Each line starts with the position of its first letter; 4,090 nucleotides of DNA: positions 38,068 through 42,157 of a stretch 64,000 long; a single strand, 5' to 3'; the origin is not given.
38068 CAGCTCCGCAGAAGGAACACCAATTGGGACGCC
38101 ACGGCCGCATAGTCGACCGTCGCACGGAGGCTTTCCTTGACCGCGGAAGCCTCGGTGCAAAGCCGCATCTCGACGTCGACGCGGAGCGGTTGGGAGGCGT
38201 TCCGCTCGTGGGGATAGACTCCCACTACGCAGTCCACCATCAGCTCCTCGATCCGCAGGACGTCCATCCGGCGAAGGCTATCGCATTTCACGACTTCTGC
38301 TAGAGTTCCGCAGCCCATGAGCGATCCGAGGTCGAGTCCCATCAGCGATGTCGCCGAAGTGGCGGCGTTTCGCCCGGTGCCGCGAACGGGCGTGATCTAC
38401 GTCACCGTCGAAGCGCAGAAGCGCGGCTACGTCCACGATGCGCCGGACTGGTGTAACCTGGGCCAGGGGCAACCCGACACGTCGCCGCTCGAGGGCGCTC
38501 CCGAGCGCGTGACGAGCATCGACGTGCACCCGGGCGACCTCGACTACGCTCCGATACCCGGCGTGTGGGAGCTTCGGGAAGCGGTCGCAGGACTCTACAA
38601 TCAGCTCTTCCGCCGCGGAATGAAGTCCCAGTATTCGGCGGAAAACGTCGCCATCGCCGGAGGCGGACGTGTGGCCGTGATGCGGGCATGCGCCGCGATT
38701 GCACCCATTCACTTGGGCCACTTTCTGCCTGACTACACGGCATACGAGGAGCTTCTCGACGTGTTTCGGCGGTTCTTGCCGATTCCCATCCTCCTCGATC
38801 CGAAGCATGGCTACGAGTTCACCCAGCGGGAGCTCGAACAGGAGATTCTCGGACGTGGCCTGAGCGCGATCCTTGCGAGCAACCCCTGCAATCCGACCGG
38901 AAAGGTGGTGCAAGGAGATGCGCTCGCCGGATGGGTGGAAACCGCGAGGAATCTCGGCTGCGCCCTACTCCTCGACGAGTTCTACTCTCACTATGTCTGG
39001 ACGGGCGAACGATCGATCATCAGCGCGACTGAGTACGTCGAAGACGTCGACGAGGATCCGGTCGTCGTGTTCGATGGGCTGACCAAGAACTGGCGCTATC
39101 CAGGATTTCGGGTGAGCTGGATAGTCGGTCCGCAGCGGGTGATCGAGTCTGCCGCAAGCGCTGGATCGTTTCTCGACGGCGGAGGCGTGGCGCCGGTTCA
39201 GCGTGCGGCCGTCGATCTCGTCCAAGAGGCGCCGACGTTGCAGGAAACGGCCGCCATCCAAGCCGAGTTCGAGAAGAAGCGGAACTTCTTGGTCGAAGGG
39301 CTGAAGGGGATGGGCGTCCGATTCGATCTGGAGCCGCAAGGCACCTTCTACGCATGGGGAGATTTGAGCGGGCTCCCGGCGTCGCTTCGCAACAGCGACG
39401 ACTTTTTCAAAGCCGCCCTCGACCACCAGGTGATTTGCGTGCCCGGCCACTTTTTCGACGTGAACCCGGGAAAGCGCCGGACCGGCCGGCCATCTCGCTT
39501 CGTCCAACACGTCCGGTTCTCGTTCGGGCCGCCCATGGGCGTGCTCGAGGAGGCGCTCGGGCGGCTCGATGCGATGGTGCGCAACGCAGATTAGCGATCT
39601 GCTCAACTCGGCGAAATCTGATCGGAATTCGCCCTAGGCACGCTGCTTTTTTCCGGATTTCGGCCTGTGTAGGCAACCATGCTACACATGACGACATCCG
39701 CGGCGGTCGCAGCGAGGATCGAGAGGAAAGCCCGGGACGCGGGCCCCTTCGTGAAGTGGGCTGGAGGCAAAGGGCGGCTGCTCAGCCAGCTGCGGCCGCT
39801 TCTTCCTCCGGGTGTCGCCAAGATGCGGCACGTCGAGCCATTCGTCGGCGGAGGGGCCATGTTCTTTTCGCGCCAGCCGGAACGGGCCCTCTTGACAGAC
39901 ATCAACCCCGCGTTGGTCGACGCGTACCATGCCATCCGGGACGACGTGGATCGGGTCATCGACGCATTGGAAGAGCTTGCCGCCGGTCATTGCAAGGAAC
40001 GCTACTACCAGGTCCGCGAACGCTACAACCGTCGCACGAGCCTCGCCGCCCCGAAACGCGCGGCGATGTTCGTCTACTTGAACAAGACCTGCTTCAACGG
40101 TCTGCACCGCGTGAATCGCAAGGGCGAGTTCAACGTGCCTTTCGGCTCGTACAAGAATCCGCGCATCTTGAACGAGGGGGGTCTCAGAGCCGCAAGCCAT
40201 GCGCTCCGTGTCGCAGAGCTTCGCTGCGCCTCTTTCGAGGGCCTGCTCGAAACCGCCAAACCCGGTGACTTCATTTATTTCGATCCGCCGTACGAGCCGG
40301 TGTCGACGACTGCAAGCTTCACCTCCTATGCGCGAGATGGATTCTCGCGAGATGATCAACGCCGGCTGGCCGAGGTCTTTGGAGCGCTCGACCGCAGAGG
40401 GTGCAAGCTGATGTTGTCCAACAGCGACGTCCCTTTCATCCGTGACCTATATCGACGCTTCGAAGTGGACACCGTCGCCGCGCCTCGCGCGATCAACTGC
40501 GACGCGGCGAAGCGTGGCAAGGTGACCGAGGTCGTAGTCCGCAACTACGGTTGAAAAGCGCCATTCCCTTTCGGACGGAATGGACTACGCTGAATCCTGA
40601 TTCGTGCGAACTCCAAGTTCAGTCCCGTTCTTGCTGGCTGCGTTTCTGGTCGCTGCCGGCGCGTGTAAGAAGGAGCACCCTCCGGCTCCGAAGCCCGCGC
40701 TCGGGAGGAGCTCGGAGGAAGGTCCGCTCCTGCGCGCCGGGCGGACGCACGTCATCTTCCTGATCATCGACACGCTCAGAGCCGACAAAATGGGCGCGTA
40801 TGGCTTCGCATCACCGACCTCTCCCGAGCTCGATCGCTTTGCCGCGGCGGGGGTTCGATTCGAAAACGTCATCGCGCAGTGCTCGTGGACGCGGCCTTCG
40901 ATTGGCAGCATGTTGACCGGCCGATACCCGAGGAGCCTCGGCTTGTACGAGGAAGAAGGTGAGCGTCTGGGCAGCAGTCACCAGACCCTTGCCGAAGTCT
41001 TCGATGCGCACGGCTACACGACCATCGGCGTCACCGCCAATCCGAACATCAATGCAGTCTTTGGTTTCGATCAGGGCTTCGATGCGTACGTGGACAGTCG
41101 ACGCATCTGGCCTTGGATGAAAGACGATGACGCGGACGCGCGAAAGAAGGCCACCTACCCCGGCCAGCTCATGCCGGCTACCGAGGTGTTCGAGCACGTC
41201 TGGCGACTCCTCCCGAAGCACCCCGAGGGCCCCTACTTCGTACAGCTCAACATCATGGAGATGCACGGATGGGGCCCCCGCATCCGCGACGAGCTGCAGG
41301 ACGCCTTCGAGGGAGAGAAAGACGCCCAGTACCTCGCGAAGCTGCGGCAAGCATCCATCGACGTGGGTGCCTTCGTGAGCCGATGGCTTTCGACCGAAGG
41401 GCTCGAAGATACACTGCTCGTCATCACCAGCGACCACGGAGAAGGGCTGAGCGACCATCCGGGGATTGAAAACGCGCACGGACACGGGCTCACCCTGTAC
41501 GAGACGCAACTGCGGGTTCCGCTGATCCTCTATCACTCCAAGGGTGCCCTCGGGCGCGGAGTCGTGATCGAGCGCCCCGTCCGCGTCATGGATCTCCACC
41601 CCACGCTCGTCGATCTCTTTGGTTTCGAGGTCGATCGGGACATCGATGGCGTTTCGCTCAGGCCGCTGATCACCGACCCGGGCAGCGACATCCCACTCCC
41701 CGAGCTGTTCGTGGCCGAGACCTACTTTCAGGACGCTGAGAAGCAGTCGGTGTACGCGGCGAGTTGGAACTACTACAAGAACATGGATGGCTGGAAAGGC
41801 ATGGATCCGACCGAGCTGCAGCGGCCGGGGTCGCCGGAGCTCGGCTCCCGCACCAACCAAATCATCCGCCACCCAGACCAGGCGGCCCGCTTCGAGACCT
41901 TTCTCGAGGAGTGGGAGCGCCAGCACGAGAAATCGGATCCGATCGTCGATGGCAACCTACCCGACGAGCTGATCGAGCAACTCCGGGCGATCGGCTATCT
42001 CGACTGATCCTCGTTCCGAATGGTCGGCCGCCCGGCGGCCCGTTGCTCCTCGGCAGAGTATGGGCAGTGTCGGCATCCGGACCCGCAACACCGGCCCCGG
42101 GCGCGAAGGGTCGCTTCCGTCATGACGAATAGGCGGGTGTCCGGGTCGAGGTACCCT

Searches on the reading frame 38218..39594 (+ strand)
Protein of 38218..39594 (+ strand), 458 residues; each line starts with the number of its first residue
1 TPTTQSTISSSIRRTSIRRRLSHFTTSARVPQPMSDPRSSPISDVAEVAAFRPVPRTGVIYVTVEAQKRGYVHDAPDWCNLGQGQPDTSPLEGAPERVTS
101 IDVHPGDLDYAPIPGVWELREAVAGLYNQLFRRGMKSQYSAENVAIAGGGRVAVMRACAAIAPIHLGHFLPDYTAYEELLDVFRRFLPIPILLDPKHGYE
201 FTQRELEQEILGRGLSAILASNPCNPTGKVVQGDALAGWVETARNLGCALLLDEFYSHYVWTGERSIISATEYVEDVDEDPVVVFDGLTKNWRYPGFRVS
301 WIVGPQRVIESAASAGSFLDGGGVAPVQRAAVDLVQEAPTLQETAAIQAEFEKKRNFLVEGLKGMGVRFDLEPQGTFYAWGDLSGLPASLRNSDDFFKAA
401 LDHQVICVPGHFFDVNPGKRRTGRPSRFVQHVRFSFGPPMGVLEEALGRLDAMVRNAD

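Call 68: search_protein_families(library=pfam, proteins=[window:38218-39594:+], max_evalue=0.00001)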
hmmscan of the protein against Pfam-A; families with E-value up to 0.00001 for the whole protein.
window:38218-39594:+ (458 aa): 1 family
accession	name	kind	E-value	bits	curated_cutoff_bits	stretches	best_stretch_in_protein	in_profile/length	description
PF00155.27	Aminotran_1_2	-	1.8e-30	106.8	19.7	1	77-448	2-359/361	Aminotransferase class I and II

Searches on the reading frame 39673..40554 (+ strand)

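Call 68: search_protein_families(library=pfam, proteins=[window:39673-40554:+], max_evalue=0.00001)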
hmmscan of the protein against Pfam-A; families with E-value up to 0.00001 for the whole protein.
window:39673-40554:+ (293 aa): 1 family
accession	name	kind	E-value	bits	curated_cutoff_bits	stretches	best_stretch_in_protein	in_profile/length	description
PF02086.21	MethyltransfD12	-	5.1e-62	210.3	22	1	29-272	1-251/253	D12 class N6 adenine-specific DNA methyltransferase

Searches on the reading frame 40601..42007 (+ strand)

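Call 68: search_protein_families(library=pfam, proteins=[window:40601-42007:+], max_evalue=0.00001)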
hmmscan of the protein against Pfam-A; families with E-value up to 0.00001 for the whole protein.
window:40601-42007:+ (468 aa): 2 families
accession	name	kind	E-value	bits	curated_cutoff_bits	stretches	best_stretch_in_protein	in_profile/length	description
PF00884.28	Sulfatase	-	2.1e-37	129.5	25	1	50-341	2-300/301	Sulfatase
PF01663.27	Phosphodiest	-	3.9e-07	30.4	23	0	51-280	1-220/342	Type I phosphodiesterase / nucleotide pyrophosphatase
